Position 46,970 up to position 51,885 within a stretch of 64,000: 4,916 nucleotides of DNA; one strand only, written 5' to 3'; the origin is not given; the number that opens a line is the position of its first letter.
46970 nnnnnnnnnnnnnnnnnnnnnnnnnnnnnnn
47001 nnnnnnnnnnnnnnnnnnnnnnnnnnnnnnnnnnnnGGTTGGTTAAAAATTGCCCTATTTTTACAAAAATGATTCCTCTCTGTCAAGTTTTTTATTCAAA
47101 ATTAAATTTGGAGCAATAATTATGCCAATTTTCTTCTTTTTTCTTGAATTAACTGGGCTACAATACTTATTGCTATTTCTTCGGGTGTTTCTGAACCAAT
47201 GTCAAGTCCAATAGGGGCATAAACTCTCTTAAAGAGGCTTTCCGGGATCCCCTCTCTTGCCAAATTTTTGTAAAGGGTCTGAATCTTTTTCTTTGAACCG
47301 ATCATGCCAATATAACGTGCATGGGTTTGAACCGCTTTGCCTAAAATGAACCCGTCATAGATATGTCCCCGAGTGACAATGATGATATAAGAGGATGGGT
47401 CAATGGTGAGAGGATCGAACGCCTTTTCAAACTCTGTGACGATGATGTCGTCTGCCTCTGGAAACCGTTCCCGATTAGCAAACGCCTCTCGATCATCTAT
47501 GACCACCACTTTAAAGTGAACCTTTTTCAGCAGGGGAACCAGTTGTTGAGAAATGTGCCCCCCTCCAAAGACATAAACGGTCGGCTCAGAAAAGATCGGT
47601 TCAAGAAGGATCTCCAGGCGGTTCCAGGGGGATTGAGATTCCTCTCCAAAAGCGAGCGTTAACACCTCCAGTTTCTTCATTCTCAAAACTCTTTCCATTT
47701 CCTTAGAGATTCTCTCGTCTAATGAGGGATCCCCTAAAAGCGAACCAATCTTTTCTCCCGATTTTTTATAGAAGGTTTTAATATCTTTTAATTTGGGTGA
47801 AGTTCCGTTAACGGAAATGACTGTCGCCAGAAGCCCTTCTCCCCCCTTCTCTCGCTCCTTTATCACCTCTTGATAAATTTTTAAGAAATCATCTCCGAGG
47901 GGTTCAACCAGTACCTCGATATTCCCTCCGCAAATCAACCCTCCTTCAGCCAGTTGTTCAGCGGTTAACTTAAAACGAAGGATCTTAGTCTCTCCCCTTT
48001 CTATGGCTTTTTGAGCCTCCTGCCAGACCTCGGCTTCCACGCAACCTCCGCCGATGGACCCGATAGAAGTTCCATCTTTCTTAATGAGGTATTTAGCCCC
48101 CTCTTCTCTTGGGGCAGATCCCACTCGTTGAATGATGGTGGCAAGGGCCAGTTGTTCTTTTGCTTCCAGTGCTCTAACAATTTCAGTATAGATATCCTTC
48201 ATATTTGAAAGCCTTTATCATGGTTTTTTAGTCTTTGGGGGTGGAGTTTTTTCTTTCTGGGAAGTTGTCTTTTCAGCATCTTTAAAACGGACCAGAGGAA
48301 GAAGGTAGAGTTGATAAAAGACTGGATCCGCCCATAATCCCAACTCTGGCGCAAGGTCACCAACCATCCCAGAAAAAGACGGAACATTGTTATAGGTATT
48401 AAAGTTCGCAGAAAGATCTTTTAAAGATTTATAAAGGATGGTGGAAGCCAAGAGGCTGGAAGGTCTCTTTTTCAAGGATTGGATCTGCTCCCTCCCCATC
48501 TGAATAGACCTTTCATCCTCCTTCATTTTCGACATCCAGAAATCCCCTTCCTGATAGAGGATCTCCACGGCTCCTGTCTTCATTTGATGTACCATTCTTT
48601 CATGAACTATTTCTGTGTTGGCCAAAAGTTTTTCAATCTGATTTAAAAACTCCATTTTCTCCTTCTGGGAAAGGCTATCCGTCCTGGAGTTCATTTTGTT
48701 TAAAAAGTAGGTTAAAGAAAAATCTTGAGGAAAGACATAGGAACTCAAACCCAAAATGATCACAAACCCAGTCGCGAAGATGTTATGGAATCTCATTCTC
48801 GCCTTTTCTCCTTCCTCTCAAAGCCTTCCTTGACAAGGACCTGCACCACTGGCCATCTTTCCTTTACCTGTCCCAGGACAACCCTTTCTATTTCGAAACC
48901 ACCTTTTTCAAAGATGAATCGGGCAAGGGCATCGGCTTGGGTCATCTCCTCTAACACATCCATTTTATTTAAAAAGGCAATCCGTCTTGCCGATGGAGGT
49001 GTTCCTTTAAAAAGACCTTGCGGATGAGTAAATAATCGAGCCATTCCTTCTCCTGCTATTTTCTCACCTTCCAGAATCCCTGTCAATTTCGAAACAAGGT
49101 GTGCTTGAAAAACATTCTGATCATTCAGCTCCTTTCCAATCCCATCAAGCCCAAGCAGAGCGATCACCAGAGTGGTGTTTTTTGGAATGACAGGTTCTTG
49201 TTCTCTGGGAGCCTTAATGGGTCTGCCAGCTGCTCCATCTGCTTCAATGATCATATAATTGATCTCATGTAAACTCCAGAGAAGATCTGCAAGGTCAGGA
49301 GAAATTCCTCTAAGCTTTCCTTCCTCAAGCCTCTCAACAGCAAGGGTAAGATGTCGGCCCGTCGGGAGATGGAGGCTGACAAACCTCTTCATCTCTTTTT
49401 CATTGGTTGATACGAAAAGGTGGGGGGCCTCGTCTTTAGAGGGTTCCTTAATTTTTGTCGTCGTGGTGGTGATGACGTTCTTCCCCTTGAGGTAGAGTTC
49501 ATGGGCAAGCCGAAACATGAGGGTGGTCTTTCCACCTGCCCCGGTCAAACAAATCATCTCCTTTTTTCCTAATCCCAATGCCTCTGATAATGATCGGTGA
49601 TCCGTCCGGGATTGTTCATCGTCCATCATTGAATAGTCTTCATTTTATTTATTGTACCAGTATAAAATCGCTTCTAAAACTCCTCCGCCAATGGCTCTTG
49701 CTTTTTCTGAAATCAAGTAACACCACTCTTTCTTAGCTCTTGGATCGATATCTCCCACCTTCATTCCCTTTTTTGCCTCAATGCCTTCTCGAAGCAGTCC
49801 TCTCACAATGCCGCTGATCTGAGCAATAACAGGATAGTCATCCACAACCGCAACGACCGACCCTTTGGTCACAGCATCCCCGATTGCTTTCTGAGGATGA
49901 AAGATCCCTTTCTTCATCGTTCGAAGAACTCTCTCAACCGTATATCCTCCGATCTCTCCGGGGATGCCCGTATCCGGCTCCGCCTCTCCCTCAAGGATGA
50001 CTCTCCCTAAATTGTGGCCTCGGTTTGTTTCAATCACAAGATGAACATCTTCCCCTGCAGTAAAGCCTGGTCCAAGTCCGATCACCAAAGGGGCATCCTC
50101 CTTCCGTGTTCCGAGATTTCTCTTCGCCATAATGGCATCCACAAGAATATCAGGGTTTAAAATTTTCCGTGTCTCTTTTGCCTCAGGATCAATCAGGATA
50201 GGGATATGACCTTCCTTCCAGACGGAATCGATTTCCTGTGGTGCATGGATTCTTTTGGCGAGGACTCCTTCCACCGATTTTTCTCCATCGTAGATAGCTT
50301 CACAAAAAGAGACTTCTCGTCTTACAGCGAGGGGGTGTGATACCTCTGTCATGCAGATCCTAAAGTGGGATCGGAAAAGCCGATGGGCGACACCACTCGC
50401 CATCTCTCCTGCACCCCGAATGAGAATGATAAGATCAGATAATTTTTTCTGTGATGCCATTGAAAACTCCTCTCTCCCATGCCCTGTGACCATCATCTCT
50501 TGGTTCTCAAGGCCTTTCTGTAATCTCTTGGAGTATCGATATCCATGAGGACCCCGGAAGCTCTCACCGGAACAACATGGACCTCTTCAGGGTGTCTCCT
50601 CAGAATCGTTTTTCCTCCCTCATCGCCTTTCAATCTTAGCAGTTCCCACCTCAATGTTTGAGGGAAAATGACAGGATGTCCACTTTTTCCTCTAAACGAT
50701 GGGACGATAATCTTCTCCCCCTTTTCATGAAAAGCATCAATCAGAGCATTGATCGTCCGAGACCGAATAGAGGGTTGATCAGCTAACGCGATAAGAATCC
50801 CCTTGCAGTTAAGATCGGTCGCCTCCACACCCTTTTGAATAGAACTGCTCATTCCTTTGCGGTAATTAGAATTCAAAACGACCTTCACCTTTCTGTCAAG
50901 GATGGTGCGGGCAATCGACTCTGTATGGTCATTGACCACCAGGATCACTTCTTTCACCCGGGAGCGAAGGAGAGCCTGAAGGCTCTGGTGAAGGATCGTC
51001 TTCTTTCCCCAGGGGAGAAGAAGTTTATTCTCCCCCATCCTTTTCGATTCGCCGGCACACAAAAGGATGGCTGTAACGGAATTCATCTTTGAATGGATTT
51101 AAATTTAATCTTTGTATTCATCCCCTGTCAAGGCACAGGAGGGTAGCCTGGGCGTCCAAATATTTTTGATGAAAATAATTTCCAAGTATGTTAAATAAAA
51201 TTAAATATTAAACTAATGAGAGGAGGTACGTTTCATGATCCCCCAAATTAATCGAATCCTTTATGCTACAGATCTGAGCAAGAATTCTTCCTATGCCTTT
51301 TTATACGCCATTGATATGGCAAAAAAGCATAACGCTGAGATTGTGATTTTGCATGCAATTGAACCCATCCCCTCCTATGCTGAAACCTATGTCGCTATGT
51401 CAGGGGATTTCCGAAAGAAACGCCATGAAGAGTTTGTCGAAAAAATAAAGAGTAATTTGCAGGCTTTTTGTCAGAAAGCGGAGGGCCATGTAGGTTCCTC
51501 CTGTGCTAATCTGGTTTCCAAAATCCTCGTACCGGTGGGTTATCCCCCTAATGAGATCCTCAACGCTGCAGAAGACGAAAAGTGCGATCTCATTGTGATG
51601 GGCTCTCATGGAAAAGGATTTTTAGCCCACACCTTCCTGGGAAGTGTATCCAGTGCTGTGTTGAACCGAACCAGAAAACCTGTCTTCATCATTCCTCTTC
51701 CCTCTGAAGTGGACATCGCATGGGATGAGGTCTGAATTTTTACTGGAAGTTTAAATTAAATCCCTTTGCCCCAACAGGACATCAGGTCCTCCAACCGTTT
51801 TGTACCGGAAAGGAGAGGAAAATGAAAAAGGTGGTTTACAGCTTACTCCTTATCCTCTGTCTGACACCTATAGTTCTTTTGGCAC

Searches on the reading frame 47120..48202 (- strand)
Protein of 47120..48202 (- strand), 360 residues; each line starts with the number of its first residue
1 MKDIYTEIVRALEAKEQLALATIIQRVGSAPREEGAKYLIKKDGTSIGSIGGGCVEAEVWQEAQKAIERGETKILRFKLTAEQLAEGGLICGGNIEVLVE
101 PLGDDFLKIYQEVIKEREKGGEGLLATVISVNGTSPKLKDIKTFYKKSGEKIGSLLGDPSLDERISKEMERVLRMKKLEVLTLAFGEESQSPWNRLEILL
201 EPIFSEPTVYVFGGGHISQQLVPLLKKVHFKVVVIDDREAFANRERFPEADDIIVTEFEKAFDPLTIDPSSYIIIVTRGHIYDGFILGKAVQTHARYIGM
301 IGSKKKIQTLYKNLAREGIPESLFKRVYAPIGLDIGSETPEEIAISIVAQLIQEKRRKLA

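Call 41: search_protein_families(library=pfam, proteins=[window:47120-48202:-])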
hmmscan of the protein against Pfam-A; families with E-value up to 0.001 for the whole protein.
window:47120-48202:- (360 aa): 2 families
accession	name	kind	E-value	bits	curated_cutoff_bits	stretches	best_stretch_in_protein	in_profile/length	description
PF13478.12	XdhC_C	-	2.1e-43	148.2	29.7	1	209-351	1-125/125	XdhC Rossmann domain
PF02625.21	XdhC_CoxI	-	3.6e-27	94.5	24.3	1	12-77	2-67/68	XdhC and CoxI family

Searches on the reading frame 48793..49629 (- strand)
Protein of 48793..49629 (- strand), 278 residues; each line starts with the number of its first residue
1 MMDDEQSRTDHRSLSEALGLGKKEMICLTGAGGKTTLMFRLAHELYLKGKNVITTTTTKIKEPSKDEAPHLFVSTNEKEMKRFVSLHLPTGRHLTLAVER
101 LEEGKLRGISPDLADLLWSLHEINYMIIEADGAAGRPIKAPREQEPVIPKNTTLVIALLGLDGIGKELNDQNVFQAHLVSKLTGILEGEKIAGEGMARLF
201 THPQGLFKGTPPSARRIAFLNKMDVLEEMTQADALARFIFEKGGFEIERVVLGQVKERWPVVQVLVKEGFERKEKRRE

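Call 41: search_protein_families(library=pfam, proteins=[window:48793-49629:-])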
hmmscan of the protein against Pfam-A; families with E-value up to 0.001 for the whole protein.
window:48793-49629:- (278 aa): 1 family
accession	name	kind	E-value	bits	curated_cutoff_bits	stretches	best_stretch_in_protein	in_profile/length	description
PF19842.5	YqeC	-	2.2e-42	145.1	27.6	1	26-176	1-144/145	YqeC protein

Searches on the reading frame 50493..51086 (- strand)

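Call 66: search_protein_families(library=pfam, proteins=[window:50493-51086:-], max_evalue=0.01)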
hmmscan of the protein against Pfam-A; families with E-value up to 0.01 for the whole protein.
window:50493-51086:- (197 aa): 5 families
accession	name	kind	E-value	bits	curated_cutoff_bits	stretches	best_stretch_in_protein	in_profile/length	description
PF12804.13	NTP_transf_3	-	3.3e-39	135.1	27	1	6-167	1-158/160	MobA-like NTP transferase domain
PF01128.25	IspD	-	4.5e-10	40.1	27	1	4-121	1-119/221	2-C-methyl-D-erythritol 4-phosphate cytidylyltransferase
PF02348.25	CTP_transf_3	-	2.4e-05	24.7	22.6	1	12-125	8-120/217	Cytidylyltransferase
PF00483.29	NTP_transferase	-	0.00029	20.9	21.2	1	20-128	21-133/245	Nucleotidyl transferase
PF00535.33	Glycos_transf_2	-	0.001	19.4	23.3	1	31-153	12-137/168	Glycosyl transferase family 2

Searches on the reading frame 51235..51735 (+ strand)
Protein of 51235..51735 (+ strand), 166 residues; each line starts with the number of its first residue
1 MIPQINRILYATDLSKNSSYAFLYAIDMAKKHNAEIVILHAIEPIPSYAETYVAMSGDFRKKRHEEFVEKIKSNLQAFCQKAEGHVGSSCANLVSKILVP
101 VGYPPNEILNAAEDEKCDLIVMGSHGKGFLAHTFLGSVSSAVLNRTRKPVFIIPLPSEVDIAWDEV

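Call 66: search_protein_families(library=pfam, proteins=[window:51235-51735:+], max_evalue=0.01)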
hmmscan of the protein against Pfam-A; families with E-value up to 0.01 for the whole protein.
window:51235-51735:+ (166 aa): 1 family
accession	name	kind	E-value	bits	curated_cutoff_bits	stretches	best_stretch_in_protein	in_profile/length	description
PF00582.32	Usp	-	7.7e-29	101.5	24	1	6-154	3-141/141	Universal stress protein family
